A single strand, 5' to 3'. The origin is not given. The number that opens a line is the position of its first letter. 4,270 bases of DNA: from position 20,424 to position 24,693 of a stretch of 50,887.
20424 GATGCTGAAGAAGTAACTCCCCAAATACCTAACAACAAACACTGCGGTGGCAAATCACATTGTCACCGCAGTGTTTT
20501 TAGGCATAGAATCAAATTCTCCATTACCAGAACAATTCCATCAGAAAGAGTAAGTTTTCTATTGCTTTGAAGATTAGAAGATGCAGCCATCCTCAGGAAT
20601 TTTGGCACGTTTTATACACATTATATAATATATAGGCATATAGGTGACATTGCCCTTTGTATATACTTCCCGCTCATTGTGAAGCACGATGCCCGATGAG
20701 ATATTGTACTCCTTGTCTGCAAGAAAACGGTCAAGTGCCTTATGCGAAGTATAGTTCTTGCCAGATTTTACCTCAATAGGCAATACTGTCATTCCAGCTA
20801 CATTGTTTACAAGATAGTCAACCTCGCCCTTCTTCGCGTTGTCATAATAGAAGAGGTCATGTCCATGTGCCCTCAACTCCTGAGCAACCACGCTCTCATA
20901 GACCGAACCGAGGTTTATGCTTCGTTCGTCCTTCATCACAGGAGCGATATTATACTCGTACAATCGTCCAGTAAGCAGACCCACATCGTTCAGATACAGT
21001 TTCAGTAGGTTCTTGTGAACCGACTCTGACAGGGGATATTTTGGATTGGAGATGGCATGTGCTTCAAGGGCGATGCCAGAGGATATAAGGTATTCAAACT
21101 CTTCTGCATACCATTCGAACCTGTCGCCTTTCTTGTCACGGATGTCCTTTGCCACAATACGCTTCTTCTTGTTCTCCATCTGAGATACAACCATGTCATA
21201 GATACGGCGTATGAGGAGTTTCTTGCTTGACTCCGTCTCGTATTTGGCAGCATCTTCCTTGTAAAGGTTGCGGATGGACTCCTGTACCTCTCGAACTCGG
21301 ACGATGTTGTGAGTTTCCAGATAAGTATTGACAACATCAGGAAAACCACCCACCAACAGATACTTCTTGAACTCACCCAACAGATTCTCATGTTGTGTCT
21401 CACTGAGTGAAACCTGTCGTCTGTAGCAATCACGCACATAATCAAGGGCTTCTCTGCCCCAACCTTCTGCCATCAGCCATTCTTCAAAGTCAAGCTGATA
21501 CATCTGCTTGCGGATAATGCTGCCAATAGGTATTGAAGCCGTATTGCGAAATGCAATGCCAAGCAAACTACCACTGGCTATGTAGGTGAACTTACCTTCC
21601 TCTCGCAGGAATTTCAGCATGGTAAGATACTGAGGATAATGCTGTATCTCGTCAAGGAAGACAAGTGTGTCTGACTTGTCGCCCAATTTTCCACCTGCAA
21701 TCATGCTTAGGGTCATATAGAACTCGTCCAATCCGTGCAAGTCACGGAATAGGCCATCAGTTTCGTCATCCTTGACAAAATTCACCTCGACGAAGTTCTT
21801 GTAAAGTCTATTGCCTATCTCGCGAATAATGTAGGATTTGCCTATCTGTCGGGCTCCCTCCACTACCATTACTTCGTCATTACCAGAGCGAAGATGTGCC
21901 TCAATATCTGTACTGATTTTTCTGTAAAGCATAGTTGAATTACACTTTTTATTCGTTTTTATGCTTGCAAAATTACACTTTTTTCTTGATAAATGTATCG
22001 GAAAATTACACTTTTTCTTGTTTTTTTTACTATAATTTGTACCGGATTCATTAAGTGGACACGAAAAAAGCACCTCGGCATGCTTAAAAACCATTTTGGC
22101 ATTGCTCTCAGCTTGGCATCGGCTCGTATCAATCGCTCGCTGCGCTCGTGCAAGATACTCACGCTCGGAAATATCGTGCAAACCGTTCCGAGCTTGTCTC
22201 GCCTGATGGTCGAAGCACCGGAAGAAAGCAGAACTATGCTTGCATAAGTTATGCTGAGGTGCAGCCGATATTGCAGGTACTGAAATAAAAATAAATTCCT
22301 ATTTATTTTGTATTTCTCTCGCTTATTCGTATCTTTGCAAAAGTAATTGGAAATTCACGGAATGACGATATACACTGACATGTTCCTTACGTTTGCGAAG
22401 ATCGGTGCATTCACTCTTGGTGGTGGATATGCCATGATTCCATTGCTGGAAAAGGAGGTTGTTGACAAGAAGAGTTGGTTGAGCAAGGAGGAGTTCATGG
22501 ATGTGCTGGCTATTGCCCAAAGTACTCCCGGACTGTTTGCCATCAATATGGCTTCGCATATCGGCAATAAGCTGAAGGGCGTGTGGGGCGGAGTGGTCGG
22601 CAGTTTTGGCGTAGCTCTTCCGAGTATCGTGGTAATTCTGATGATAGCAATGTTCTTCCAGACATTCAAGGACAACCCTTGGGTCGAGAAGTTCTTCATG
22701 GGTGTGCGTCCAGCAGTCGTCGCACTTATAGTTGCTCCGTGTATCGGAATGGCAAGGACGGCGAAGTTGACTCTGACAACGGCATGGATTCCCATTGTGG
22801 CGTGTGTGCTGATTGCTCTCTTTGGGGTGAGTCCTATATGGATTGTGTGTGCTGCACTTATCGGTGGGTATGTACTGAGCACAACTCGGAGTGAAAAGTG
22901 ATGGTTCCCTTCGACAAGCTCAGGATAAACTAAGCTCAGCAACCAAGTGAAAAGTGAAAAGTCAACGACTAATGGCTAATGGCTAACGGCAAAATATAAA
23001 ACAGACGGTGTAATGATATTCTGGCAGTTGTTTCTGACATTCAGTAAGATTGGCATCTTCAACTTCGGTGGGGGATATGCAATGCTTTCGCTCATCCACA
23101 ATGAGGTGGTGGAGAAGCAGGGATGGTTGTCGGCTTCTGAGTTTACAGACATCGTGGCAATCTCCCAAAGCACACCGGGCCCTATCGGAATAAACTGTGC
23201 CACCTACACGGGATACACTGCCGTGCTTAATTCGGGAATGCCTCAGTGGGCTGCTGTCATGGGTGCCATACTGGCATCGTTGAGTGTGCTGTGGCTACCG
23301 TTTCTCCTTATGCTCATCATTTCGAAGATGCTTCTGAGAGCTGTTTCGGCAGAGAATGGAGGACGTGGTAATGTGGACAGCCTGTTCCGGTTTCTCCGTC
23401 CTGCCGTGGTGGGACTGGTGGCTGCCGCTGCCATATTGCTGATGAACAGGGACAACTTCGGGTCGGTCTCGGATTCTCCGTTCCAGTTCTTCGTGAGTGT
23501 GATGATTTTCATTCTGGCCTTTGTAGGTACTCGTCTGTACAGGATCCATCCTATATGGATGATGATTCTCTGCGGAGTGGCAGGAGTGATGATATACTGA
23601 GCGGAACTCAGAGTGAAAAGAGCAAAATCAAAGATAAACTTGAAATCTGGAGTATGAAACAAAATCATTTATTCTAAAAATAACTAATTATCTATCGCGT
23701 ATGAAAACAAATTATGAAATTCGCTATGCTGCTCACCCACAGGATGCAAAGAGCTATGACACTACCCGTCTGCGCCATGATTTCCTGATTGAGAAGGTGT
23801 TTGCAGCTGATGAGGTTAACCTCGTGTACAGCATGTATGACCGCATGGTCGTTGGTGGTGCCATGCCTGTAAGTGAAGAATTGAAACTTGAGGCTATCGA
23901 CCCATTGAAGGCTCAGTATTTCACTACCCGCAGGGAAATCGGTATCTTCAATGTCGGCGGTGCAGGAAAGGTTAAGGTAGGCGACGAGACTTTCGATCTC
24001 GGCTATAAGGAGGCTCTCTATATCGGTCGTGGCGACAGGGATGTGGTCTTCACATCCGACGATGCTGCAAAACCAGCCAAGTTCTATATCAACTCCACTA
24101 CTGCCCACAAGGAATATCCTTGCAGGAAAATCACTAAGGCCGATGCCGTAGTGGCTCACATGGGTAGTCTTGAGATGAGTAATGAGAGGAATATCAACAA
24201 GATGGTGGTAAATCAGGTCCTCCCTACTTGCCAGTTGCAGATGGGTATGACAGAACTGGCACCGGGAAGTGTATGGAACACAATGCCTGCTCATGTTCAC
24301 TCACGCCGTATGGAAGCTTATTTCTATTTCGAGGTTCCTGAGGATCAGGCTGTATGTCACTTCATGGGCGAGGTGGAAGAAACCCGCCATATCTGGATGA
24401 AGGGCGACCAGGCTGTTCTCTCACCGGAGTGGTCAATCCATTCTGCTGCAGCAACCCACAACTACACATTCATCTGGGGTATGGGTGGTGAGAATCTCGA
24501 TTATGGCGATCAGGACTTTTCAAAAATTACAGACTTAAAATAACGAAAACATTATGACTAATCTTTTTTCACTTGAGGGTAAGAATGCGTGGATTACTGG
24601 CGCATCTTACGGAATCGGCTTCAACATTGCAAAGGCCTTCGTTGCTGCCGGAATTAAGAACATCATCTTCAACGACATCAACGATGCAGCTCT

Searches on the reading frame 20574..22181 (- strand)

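Call 52: search_protein_families(library=pfam, proteins=[window:20574-22181:-], max_evalue=0.0001)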
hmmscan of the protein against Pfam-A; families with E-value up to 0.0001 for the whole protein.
window:20574-22181:- (535 aa): 2 families
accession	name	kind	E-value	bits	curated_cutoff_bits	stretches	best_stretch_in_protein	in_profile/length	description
PF13173.12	AAA_14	-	7.5e-22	78.2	27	1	102-235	2-128/129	AAA domain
PF13635.12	DUF4143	-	1.2e-18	67.8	28.1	1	309-474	2-160/160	Domain of unknown function (DUF4143)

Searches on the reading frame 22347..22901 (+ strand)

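Call 52: search_protein_families(library=pfam, proteins=[window:22347-22901:+], max_evalue=0.0001)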
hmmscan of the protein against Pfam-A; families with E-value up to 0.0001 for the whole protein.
window:22347-22901:+ (184 aa): 1 family
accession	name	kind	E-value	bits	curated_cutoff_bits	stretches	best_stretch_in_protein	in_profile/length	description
PF02417.20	Chromate_transp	-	7.5e-53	179.4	28.6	1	11-174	2-165/166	Chromate transporter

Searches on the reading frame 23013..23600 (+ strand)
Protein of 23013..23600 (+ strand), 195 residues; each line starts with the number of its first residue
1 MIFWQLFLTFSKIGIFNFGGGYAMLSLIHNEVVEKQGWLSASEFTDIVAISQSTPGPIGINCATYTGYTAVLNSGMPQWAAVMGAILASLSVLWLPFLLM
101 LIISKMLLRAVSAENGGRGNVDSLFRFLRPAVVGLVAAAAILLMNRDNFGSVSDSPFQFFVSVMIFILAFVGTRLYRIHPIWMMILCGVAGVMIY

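Call 52: search_protein_families(library=pfam, proteins=[window:23013-23600:+], max_evalue=0.0001)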
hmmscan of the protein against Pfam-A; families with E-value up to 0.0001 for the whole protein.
window:23013-23600:+ (195 aa): 1 family
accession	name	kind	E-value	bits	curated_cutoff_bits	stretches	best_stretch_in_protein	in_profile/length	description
PF02417.20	Chromate_transp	-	1.2e-45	156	28.6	1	4-192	1-166/166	Chromate transporter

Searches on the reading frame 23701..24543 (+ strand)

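Call 52: search_protein_families(library=pfam, proteins=[window:23701-24543:+], max_evalue=0.0001)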
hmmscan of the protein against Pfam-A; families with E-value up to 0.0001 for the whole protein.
window:23701-24543:+ (280 aa): 1 family
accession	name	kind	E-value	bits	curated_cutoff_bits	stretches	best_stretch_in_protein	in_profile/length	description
PF04962.18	KduI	-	4.1e-29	102.1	23.9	1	35-265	8-248/262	KduI/IolB family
